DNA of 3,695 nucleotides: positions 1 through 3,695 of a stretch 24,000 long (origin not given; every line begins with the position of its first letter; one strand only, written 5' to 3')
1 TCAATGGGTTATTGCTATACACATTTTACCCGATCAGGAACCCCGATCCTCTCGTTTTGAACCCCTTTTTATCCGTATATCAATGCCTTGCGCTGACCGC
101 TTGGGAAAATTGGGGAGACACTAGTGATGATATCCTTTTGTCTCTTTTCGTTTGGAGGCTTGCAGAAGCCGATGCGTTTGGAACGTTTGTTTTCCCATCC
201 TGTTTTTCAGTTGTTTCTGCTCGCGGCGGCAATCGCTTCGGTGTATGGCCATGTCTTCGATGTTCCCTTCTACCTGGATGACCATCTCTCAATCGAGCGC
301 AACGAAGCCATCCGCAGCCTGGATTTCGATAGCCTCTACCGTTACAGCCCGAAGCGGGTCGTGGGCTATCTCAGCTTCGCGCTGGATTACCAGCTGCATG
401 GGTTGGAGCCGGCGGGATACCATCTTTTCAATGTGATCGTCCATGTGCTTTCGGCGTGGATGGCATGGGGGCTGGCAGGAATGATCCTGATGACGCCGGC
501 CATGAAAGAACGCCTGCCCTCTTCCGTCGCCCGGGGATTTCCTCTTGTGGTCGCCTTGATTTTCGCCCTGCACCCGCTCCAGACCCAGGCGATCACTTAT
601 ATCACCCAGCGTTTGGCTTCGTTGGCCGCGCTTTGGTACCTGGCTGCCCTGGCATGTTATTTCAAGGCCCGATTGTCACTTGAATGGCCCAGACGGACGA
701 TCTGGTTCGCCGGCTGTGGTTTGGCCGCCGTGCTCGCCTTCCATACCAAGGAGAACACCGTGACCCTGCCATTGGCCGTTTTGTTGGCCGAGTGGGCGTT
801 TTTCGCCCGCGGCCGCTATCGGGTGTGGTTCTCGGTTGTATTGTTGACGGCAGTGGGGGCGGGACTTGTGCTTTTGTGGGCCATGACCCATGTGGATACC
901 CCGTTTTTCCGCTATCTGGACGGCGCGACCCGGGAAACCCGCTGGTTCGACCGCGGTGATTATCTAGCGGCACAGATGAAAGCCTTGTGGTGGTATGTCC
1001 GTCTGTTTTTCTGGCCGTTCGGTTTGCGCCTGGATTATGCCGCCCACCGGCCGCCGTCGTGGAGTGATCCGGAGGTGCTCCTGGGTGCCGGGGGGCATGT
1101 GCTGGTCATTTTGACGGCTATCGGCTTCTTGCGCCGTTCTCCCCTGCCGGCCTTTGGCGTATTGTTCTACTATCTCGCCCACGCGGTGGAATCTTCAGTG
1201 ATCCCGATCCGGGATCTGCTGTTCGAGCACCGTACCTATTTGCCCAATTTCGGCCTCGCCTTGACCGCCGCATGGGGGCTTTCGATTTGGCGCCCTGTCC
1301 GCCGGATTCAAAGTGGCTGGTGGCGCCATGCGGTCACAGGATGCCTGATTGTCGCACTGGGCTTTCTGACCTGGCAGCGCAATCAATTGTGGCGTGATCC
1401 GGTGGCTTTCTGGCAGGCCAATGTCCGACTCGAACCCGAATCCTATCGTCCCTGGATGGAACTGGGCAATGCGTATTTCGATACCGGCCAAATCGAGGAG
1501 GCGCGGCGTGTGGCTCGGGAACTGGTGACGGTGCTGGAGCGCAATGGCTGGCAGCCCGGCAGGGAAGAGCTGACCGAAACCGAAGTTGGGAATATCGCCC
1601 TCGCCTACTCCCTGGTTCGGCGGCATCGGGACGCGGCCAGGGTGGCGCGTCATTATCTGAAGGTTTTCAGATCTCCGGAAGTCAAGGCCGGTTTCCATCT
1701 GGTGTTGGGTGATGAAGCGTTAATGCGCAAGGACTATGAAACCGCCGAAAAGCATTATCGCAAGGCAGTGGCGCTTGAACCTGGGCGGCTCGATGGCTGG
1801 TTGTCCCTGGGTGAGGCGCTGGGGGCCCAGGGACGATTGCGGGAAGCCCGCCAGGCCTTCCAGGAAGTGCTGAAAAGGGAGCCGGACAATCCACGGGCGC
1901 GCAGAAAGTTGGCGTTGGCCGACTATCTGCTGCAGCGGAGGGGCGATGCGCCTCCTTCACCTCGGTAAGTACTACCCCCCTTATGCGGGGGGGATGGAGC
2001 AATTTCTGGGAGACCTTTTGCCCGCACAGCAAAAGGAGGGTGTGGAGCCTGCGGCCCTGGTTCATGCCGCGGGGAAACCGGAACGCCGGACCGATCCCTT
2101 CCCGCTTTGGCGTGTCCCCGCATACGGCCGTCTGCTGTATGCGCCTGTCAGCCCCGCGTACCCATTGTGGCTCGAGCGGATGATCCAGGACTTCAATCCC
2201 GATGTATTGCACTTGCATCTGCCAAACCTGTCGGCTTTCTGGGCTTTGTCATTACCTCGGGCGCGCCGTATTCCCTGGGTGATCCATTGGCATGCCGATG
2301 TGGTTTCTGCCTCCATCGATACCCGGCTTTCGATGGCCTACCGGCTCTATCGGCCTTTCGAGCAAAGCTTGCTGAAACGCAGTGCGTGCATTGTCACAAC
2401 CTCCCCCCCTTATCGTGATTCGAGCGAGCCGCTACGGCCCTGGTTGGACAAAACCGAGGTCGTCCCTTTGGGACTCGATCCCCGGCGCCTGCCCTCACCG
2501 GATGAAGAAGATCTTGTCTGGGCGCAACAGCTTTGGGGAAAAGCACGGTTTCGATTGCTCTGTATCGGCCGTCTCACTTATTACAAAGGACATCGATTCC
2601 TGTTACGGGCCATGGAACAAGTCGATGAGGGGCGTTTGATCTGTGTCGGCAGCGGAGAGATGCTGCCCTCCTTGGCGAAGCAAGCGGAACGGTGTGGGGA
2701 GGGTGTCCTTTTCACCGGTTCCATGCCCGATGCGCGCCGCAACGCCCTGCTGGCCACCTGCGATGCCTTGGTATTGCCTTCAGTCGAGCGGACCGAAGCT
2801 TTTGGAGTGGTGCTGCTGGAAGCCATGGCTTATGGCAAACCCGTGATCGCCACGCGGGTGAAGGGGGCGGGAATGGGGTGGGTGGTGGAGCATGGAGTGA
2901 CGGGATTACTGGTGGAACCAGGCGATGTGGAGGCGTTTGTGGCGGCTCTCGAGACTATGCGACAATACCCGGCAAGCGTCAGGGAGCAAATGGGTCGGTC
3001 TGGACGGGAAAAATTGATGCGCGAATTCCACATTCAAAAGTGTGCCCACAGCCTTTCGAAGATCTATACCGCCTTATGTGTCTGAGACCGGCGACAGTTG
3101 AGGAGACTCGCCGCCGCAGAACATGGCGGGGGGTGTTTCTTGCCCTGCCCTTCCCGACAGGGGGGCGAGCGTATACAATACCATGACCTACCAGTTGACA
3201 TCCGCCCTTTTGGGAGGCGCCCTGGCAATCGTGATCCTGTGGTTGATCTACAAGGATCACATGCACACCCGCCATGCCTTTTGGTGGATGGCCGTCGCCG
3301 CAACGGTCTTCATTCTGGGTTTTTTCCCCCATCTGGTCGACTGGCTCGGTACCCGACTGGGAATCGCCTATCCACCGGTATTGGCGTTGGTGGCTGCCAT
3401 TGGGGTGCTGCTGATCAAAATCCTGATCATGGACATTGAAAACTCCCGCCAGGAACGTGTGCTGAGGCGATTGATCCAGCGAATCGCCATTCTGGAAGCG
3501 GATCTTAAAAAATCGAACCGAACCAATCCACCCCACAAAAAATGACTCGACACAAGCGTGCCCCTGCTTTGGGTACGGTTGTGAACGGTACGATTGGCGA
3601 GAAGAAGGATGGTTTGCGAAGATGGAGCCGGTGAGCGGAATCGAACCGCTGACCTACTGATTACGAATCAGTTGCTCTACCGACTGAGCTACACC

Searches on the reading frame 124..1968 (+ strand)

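Call 3: search_protein_families(library=pfam, proteins=[window:124-1968:+], max_evalue=0.01)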
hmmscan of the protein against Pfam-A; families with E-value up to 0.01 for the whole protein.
window:124-1968:+ (614 aa): 17 families
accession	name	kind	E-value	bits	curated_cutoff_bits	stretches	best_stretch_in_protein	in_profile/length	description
PF14559.12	TPR_19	-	6.3e-15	55.7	25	1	532-597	1-66/68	Tetratricopeptide repeat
PF07719.23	TPR_2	-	2.9e-14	52.4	27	2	558-589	3-34/34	Tetratricopeptide repeat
PF00515.34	TPR_1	-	7e-14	51.4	27.8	2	557-589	2-34/34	Tetratricopeptide repeat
PF13428.12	TPR_14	-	1.5e-12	47.3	23.5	2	557-597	2-42/44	Tetratricopeptide repeat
PF13414.12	TPR_11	-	4.5e-12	45.9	26.8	2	563-601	1-39/42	TPR repeat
PF13181.12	TPR_8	-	1.7e-11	43.8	25.7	1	558-589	3-34/34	Tetratricopeptide repeat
PF13432.12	TPR_16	-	3.4e-11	43.8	32.7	1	561-604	2-45/65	Tetratricopeptide repeat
PF13431.12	TPR_17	-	1.2e-09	38.1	24.4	0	544-577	1-34/34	Tetratricopeptide repeat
PF13174.12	TPR_6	-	2e-07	31.6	26.3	1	559-588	3-32/33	Tetratricopeptide repeat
PF13424.12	TPR_12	-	5e-07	30.3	30.1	1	534-584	15-73/77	Tetratricopeptide repeat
PF23914.1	TPR_CcmH_CycH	-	2e-06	28.2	42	1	526-605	54-136/158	Cytochrome c-type biogenesis protein H TPR domain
PF13374.12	TPR_10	-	2.1e-06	28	27.5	0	447-473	8-34/42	Tetratricopeptide repeat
PF13371.12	TPR_9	-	4.5e-06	27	35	1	533-594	6-67/73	Tetratricopeptide repeat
PF03704.23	BTAD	-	0.00075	20.3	22.1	0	546-609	52-115/146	Bacterial transcriptional activator domain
PF24575.1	TPR_Slam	-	0.0011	19.9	35.2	0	566-599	57-90/104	Surface lipoprotein assembly modifier, N-terminal TPR repeats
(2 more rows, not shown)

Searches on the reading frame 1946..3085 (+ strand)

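Call 3: search_protein_families(library=pfam, proteins=[window:1946-3085:+], max_evalue=0.01)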
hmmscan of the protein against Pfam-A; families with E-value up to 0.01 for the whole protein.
window:1946-3085:+ (379 aa): 7 families
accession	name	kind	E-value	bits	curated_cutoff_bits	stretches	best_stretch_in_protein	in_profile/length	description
PF13692.12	Glyco_trans_1_4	-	5.8e-34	117.8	27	1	202-338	2-139/142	Glycosyl transferases group 1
PF00534.26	Glycos_transf_1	-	4e-30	105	26.4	1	198-355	12-171/172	Glycosyl transferases group 1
PF13579.12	Glyco_trans_4_4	-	4.2e-24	86.1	29.7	1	15-176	1-158/158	Glycosyl transferase 4-like domain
PF13439.12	Glyco_transf_4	-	6.5e-20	72.3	28.5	1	15-181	2-170/170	Glycosyltransferase Family 4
PF20706.3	GT4-conflict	-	6.7e-05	22.5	26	1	197-310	193-318/385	Family 4 Glycosyltransferase in conflict systems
PF13524.12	Glyco_trans_1_2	-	0.00043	20.7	25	1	217-368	3-140/144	Glycosyl transferase-like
PF13477.12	Glyco_trans_4_2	-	0.00056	20.5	23.4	1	76-153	66-139/139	Glycosyl transferase 4-like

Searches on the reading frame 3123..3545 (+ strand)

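Call 3: search_protein_families(library=pfam, proteins=[window:3123-3545:+], max_evalue=0.01)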
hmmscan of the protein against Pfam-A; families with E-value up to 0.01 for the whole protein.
window:3123-3545:+ (140 aa): 3 families
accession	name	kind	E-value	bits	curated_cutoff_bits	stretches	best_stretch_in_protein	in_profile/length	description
PF10066.14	DUF2304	-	2.2e-21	76.5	25.5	1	23-126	2-105/106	Uncharacterized conserved protein (DUF2304)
PF22285.2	DUF6962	-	0.0044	17.5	27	1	25-122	4-98/198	Family of unknown function (DUF6962)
PF03600.22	CitMHS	-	0.0093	15.5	31.9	0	24-93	162-234/336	Citrate transporter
